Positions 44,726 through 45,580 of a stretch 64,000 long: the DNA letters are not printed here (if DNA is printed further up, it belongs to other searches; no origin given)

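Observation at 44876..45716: Stand-alone triple zinc-ribbon protein (topoisomerase-type zinc-finger-like repeats) translationally coupled to a small unknown ORF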

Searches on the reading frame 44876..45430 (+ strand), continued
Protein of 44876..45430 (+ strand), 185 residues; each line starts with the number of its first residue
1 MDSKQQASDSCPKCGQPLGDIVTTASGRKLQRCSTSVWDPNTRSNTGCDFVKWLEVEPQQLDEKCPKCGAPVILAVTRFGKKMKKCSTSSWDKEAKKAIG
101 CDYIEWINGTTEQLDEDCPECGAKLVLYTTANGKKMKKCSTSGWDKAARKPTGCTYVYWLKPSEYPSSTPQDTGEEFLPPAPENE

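Call 15: find_related_loci(query=A1, collection=genome_contigs, flank=6000)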
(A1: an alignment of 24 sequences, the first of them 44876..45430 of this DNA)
Query A1 (185 aa) in genome_contigs; peptide patterns used: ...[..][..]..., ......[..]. (x = any residue, [..] = any of these).
599 stretches matched a pattern (row limit reached: there are more); 540 encode a relative of the query (tblastn E <= 1e-3); the best 80 are kept; 80 distinct loci.
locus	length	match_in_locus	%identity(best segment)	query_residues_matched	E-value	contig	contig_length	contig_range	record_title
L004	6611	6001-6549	83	1-184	2e-103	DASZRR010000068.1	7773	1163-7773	MAG TPA_asm: Patescibacteria group bacterium isolate SMAG_U6029 k141_1073201, whole genome shotgun sequence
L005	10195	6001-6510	85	5-174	1e-100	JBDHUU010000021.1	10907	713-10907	MAG: Candidatus Levyibacteriota bacterium isolate AS-MESO-3CA.208 NODE_26014_length_10907_cov_3.671745, whole genome sho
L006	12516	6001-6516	84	2-174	1e-97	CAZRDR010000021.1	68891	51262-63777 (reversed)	MAG TPA_asm: uncultured Gammaproteobacteria bacterium isolate SRP135725_co2_727 genome assembly, contig: k141_4576658, w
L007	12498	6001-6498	86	5-174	1e-97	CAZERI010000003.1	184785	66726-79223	MAG TPA_asm: uncultured Gammaproteobacteria bacterium isolate SRP278252_co1_729 genome assembly, contig: NODE_56_length_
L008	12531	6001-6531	77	8-185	2e-92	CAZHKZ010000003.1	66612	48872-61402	MAG TPA_asm: uncultured Gammaproteobacteria bacterium isolate SRP278252_co2_13 genome assembly, contig: NODE_663_length_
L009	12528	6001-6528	76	8-185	3e-91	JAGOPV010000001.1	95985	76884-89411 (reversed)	MAG: Candidatus Levyibacteriota bacterium isolate Gw_Eff_bin_218 Gw_Eff_279_length_95985_cov_10.356100, whole genome sho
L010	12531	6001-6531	76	3-184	4e-90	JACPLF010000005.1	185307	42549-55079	MAG: Candidatus Levyibacteriota bacterium isolate NC_groundwater_514_Ag_S-0.1um_37_12 S35_SO-1_scaffold_72991, whole gen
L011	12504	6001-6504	79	5-178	5e-90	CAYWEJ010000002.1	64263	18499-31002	MAG TPA_asm: uncultured Gammaproteobacteria bacterium isolate SRP192515_co1_134 genome assembly, contig: NODE_297_length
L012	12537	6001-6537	75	5-184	5e-90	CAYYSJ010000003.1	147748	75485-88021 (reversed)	MAG TPA_asm: uncultured Gammaproteobacteria bacterium isolate SRP272529_co1_214 genome assembly, contig: NODE_65_length_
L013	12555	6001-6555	72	1-183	2e-89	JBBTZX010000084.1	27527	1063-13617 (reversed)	MAG: Patescibacteria group bacterium isolate H14-bin027_1 H14_bin027_1_000000000084, whole genome shotgun sequence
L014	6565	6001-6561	72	2-180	1e-88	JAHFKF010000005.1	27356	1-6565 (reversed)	MAG: Candidatus Levyibacteriota bacterium isolate nzgw403 NODE_997_length_27357_cov_3.038111, whole genome shotgun seque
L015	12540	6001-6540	73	2-182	1e-88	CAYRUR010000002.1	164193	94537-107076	MAG TPA_asm: uncultured Gammaproteobacteria bacterium isolate SRP144015_co1_42 genome assembly, contig: NODE_45_length_1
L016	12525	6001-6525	75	5-183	4e-88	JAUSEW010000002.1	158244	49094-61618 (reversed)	MAG: Candidatus Levyibacteriota bacterium isolate E14_maxbin.252 E14_k141_1398624, whole genome shotgun sequence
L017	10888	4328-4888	71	3-183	3e-87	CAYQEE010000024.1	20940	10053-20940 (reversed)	MAG TPA_asm: uncultured Gammaproteobacteria bacterium isolate SRP272529_co2_240 genome assembly, contig: NODE_4113_lengt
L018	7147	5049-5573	75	5-183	3e-87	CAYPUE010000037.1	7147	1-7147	MAG TPA_asm: uncultured Gammaproteobacteria bacterium isolate SRP269290_co2_354 genome assembly, contig: NODE_14887_leng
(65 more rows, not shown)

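Call 17: search_protein_representatives(protein=window:44876-45430:+)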
Query: 185 residues. Proteins with E-value up to 0.001 (for the whole library): 209; up to 1e-10: 41; up to 1e-30: 7. The best 150 are listed.
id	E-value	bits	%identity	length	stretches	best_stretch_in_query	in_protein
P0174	5.6e-74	264.4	63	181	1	6-180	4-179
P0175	1.6e-49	184.7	65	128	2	9-101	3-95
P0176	4.7e-47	176.6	78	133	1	41-133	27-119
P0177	4.6e-39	150.5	65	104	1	6-102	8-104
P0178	9.3e-36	139.7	68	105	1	86-180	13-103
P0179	4.0e-35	137.6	66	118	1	9-94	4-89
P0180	1.0e-31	126.6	63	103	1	8-88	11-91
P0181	9.5e-30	120.1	61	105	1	53-136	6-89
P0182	1.0e-29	120.0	48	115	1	56-160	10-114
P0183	3.1e-27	111.9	55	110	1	7-86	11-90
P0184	5.7e-26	107.8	54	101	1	7-95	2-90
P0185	1.4e-24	103.3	75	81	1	79-139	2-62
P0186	2.1e-23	99.4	26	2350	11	65-146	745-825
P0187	2.7e-23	99.0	78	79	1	83-141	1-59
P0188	3.0e-23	98.9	68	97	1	8-69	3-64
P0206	2.1e-13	66.8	45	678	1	59-130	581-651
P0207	2.6e-13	66.4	43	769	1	6-108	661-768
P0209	1.8e-12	63.7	30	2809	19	18-116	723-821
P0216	1.3e-10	57.7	43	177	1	35-117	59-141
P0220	1.4e-09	54.2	43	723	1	82-160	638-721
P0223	2.1e-09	53.7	46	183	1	54-123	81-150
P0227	4.2e-09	52.7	32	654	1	10-106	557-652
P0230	7.0e-09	52.0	49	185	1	64-110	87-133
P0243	8.0e-08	48.5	32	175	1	12-110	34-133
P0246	1.3e-07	47.9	34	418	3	48-138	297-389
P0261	6.6e-07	45.5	31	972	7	39-129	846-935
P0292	4.6e-06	42.8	30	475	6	90-150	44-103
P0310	1.5e-05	41.1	34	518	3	54-128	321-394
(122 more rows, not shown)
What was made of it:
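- On Toxin-antitoxin or defence gene pair: ZnR is a conserved core gene (calls 15, 17).
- The family collapses to one full-length cluster at 50% identity (call 17).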

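Call 20: search_protein_families(library=pfam, proteins=[P0206, P0207, P0220, P0227, P0261, P0246, P0310, P0292, P0174, P0216], max_evalue=0.001)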
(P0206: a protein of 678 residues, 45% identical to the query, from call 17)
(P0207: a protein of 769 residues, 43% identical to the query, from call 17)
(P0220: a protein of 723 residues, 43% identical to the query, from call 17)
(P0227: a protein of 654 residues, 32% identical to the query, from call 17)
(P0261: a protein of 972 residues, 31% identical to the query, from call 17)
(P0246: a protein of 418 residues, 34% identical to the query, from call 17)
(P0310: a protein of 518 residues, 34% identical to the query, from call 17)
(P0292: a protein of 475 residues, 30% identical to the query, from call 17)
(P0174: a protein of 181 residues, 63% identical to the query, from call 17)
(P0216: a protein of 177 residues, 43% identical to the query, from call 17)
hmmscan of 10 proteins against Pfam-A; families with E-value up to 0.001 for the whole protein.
P0206 (678 aa): 4 families
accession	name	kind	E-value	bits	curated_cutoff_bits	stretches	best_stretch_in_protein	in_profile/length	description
PF01131.25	Topoisom_bac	-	1.6e-78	265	35.1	1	128-554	2-407/411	DNA topoisomerase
PF01751.28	Toprim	-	3.7e-16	59.5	23.1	1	4-113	2-96/96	Toprim domain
PF01396.24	Zn_ribbon_Top1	-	3.5e-11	43.2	32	1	639-674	4-33/39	Topoisomerase DNA binding C4 zinc finger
PF24747.1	Zn-ribbon_GIR1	-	0.00063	20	26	0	633-648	21-33/37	GIR1-like zinc ribbon domain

P0207 (769 aa): 2 families
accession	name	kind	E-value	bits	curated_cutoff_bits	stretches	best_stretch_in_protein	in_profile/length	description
PF01131.25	Topoisom_bac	-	9.7e-64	216.3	35.1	1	235-625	24-410/411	DNA topoisomerase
PF01751.28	Toprim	-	1.8e-07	31.7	23.1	1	30-127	2-81/96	Toprim domain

P0220 (723 aa): 2 families
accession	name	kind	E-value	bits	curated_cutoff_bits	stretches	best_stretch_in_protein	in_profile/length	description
PF01131.25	Topoisom_bac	-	2.6e-68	231.4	35.1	1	138-554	2-400/411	DNA topoisomerase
PF01751.28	Toprim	-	1.8e-06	28.4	23.1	1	3-120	2-96/96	Toprim domain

P0227 (654 aa): 2 families
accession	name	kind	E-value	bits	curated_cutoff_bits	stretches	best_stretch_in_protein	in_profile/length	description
PF01131.25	Topoisom_bac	-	4.4e-73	247.1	35.1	1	126-534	2-410/411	DNA topoisomerase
PF01751.28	Toprim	-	7e-18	65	23.1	1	3-111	2-96/96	Toprim domain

P0261 (972 aa): 6 families
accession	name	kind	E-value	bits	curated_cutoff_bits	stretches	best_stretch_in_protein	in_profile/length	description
PF16959.10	Collectrin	-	3.7e-15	56.4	27.1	0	368-416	77-125/154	Renal amino acid transporter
PF01213.24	CAP_N-CM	-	2.1e-08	34.8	19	0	614-636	7-34/43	CAP N-terminal conserved motif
PF13530.11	SCP2_2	-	3.9e-07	31.1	23.2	0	866-894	21-49/105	Sterol carrier protein domain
PF16533.10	SOAR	-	8.3e-07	29.3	25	0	879-926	31-78/101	STIM1 Orai1-activating region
PF22143.2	ScpA_C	-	1.1e-06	29.3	27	0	629-653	21-45/91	C5a peptidase, fibronectin type III domain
PF09190.17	DALR_2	-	0.00014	22.7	22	0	793-826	5-38/57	DALR domain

P0246 (418 aa): 20 families
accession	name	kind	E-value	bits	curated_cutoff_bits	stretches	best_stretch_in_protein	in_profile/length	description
PF01396.24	Zn_ribbon_Top1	-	8.3e-53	176.3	32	4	225-261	2-38/39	Topoisomerase DNA binding C4 zinc finger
PF01131.25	Topoisom_bac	-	2.5e-43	149.1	35.1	1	1-198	246-410/411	DNA topoisomerase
PF06677.18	Auto_anti-p27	-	1.3e-10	41.7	24.1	0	362-379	11-28/40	Sjogren's syndrome/scleroderma autoantigen 1 (Autoantigen p27)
PF14369.11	Zn_ribbon_19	-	2.2e-10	41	30.8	0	305-324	13-33/35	zinc-ribbon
PF13248.11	Zn_ribbon_3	-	1.6e-07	31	27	0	271-278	5-11/26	zinc-ribbon domain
PF13240.11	Zn_Ribbon_1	-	8.9e-07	28.9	25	0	271-278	2-9/23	zinc-ribbon domain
PF07754.17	HVO_2753_ZBP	-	3e-06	27.3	33.2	0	264-282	12-30/46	Small zinc finger protein HVO_2753-like, Zn-binding pocket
PF14149.11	YhfH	-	4.1e-06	27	27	0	226-242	15-31/37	YhfH-like protein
PF09723.15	Zn_ribbon_8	-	1.5e-05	25.4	34.4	0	365-379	25-39/41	Zinc ribbon domain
PF23451.1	Zn_ribbon_PaaD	-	1.8e-05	24.7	27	0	360-395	8-43/53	PaaD zinc beta ribbon domain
PF24460.1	DUF7575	-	2.5e-05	24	28.5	0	267-278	2-13/28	Domain of unknown function (DUF7575)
PF24029.1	DUF7340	-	3.1e-05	24.1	27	0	225-246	7-28/62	Domain of unknown function (DUF7340)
PF06906.16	DUF1272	-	3.3e-05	24.4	25.3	0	224-240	41-57/57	Protein of unknown function (DUF1272)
PF25164.1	CoiA_N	-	0.00011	22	26.3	0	309-328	14-33/50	Competence protein CoiA, N-terminal domain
PF08271.17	Zn_Ribbon_TF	-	0.00016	21.6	29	0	270-284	2-17/43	TFIIB zinc-binding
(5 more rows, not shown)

P0310 (518 aa): 5 families
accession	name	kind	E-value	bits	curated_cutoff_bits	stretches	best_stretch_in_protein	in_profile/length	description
PF01131.25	Topoisom_bac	-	5.6e-83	279.7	35.1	1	1-298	131-410/411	DNA topoisomerase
PF01396.24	Zn_ribbon_Top1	-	1.1e-48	163.1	32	3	381-418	1-38/39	Topoisomerase DNA binding C4 zinc finger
PF06677.18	Auto_anti-p27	-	1.3e-08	35.3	24.1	0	379-394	13-28/40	Sjogren's syndrome/scleroderma autoantigen 1 (Autoantigen p27)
PF13408.12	Zn_ribbon_recom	-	0.00013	22.7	25.3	0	331-361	7-32/58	Recombinase zinc beta ribbon domain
PF05191.20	ADK_lid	-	0.00042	20.6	26.6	0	376-394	16-34/36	Adenylate kinase, active site lid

P0292 (475 aa): 11 families
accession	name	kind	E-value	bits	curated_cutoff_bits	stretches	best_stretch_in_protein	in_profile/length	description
PF09280.16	XPC-binding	-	2.6e-07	30.6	26.4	0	100-130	3-33/57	XPC-binding domain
PF08614.16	ATG16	-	1.1e-06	29.4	33.7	0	339-439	78-180/200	Autophagy protein 16 (ATG16)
PF24073.1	DUF7365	-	2e-06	28.3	27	0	159-203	33-76/101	Coiled-coil region of unknown function (DUF7365)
PF24627.1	PUMA_CC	-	8.8e-06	26.1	30.1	0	274-328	1-55/74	PUMA coiled-coil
PF22905.2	Hydro_N_hd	-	1.2e-05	25.8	27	0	98-188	72-164/195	Hydrolase N-terminal helical domain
PF07277.16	SapC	-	4.8e-05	23.5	28.9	0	44-108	113-177/220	SapC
PF06009.19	Laminin_II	-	0.00013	22.5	33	0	276-328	5-57/138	Laminin Domain II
PF18947.5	HAMP_2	-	0.00017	21.9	24.3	0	60-85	10-35/67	HAMP domain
PF06103.16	DUF948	-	0.00026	21.5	37.2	0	352-415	22-87/89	Bacterial protein of unknown function (DUF948)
PF21796.3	Cac1_C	-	0.00067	20.1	24.3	0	170-200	3-33/55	Chromatin assembly factor 1 subunit Cac1, C-terminal domain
PF04344.18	CheZ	-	0.00095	19.5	30.7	0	270-320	70-120/203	Chemotaxis phosphatase, CheZ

P0174 (181 aa): 11 families
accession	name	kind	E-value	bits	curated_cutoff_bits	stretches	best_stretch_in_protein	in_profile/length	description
PF01396.24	Zn_ribbon_Top1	-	1.4e-10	41.2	32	1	60-79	1-20/39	Topoisomerase DNA binding C4 zinc finger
PF06677.18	Auto_anti-p27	-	1.7e-07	31.6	24.1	0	59-72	14-27/40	Sjogren's syndrome/scleroderma autoantigen 1 (Autoantigen p27)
PF09723.15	Zn_ribbon_8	-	1.2e-05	25.6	34.4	0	107-122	21-36/41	Zinc ribbon domain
PF13240.11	Zn_Ribbon_1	-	2e-05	24.7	25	0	62-70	15-23/23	zinc-ribbon domain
PF23549.1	Zn_ribbon_GRF_2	-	2.4e-05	24.4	27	0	62-76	3-17/45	GRF-like zinc ribbon domain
PF11781.13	Zn_ribbon_RRN7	-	0.00012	22.1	27.1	0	111-132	2-21/32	Zinc-finger of RNA-polymerase I-specific TFIIB, Rrn7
PF21349.2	RUBY_RBDX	-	0.00016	21.5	26.5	0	55-69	11-25/30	Rubrerythrin, rubredoxin-like domain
PF25164.1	CoiA_N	-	0.00022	21.1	26.3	0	63-74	20-31/50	Competence protein CoiA, N-terminal domain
PF04606.18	Ogr_Delta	-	0.00054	20.3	26.3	0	115-130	1-16/47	Ogr/Delta-like zinc finger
PF04135.18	Nop10p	-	0.00055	20.4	27.2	0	111-124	15-28/52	Nucleolar RNA-binding protein, Nop10p family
PF03119.21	DNA_ligase_ZBD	-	0.0009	19.5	25.8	0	115-124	1-10/27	NAD-dependent DNA ligase C4 zinc finger domain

P0216 (177 aa): 0 families

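Call 30: search_protein_families(library=phrogs, proteins=[window:44876-45430:+, P0216, P0223, P0230, P0243], max_evalue=0.01)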
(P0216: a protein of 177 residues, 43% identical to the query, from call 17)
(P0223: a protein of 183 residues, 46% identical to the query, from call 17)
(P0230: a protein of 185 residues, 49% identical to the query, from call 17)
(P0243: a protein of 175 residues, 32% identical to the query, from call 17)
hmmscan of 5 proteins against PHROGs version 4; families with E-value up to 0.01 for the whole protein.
window:44876-45430:+ (185 aa): 12 families
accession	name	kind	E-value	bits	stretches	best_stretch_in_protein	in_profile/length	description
phrog_5984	-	unknown function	1.1e-05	27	0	59-83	4-28/90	-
phrog_2622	-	unknown function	3.7e-05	24.7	0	61-77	7-23/66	-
phrog_6586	-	unknown function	0.00018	22.4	0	115-140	17-41/129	-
phrog_13226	-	unknown function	0.0004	20.1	1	59-129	619-676/726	-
phrog_18748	-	unknown function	0.00093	20.4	0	113-156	7-50/88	-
phrog_24897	-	unknown function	0.0013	19.9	0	105-141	13-49/60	-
phrog_31963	-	unknown function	0.0021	19.1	0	110-124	10-24/45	-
phrog_6417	-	other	0.0036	18.2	0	59-88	24-53/68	translational regulator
phrog_16156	-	unknown function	0.0047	17.9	0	62-76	11-25/114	-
phrog_17918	-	unknown function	0.0047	17.7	0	61-71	5-15/46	-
phrog_26465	-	unknown function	0.0068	17.2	0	63-75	12-24/70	-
phrog_28209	-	unknown function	0.0075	16.7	0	80-149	147-214/259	-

P0216 (177 aa): 1 family
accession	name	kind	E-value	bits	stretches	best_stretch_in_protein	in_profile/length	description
phrog_16186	-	unknown function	0.0071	17.3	0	85-100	6-21/50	-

P0223 (183 aa): 0 families

P0230 (185 aa): 0 families

P0243 (175 aa): 0 families

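Call 31: predict_structure(alignment_id=A1)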
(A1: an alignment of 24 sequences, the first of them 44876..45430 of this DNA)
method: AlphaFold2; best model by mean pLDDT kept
length: 185 residues; sequences in the alignment: 24
mean_pLDDT: 80.0   pTM: 0.46
mean pLDDT of the five models: 80.0, 72.3, 72.2, 71.9, 70.9
residues with pLDDT >= 90: 44; 70-90: 103; 50-70: 22; < 50: 16
segments of 3 or more residues with pLDDT < 50: 1-6, 170-176
pLDDT, mean of each block of 10 residues (from residue 1): 51 87 75 85 85 81 91 81 87 88 79 90 90 84 89 91 70 50 54
secondary structure, 60 per line:
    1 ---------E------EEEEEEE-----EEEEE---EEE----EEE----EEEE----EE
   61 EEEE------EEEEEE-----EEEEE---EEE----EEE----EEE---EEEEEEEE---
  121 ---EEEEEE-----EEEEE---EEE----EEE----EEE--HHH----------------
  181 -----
elements in order: E17-23 E29-33 E37-39 E44-46 E51-54 E59-64 E71-76 E82-86 E90-92 E97-99 E104-106 E110-117 E124-129 E135-139 E143-145 E150-152 E157-159
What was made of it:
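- On Topo_C_ZnRpt / PF01396 (topoisomerase I C4 zinc ribbon): The AF2 model (pLDDT 80) gives five strands per repeat, that is the canonical four plus an inserted hairpin (call 31).
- On Bacterial SSB: The model is all zinc ribbon (call 31).
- Cys3 ends beta3 and Cys4 precedes the last strand, with an extra hairpin between them (call 31).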

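Call 35: fold_search(model_id=the predicted structure, library=pdb)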
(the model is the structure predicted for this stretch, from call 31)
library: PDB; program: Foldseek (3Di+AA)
matches with E <= 10: 469; with E <= 0.001: 0
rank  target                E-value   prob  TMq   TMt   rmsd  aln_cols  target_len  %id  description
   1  9gdh_F                3.6e-03  0.90  0.18  0.06  14.1       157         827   24  RNAP-TopoI complex on long-overhang scaffold - orientation 2 (released 2025-11-05)
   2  4rul_A                9.5e-03  0.90  0.20  0.07  12.7       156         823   21  Crystal structure of full-length E.Coli topoisomerase I in complex with ssDNA (released 2015-11-04)
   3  9gda_F                2.0e-02  0.85  0.19  0.05  17.1       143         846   24  RNAP-TopoI complex on duplex scaffold (released 2025-11-05)
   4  8pib_J                2.2e-01  0.08  0.13  0.04  17.1       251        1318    8  autoinhibited RfaH bound to E. coli transcription complex paused at ops site (encounter complex) (released 2024-04-24)
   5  6dlo_B                3.9e-01  0.28  0.17  0.12  14.2       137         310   14  Crystal structure of LRRK2 WD40 domain dimer (released 2019-01-09)
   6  9c61_B                4.8e-01  0.18  0.17  0.12  13.8       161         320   13  Crystal structure of the human LRRK2 WDR domain in complex with CACHE1193-26 (released 2024-07-03)
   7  6c0f_A                5.4e-01  0.08  0.17  0.10  17.6       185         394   10  Yeast nucleolar pre-60S ribosomal subunit (state 2) (released 2018-03-14)
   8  4gm9_A                6.0e-01  0.08  0.12  0.08  15.6       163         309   10  Crystal structure of human WD repeat domain 5 with compound MM-401 (released 2014-02-19)
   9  4fip_A                7.0e-01  0.10  0.16  0.08  21.6       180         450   10  Structure of the SAGA Ubp8(S144N)/Sgf11(1-72, Delta-ZnF)/Sus1/Sgf73 DUB module (released 2012-07-25)
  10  8os5_A                7.0e-01  0.07  0.12  0.09  16.8       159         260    9  Crystal structure of the Factor XII heavy chain reveals an interlocking dimer with a FnII to kringle domain interactio (released 2024-03-27)
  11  8u8b_A                7.4e-01  0.13  0.17  0.03  16.0       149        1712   15  Cryo-EM structure of LRRK2 bound to type II inhibitor rebastinib (released 2024-01-31)
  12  9fqr_H9               7.4e-01  0.08  0.14  0.03  14.1       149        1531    9  96-nm repeat of axonemal doublet microtubules from bovine sperm (released 2025-03-26)
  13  8y6p                  7.8e-01  0.13  0.16  0.04  14.6       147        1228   10  Structure of the auto-inhibited Dark monomer (released 2024-04-10)
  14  8tyq_A                7.8e-01  0.12  0.18  0.06  14.7       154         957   16  Structure of the C-terminal half of LRRK2 bound to GZD-824 (G2019S mutant) (released 2023-12-06)
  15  3ec5                  8.2e-01  0.08  0.15  0.11  17.1       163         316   10  The crystal structure of Thioflavin-T (ThT) binding OspA mutant (released 2009-02-03)
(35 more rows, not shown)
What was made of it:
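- The top three Foldseek PDB hits are E. coli Topo I (9gdh_F, 4rul_A, 9gda_F; probability 0.85-0.90) (call 35).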
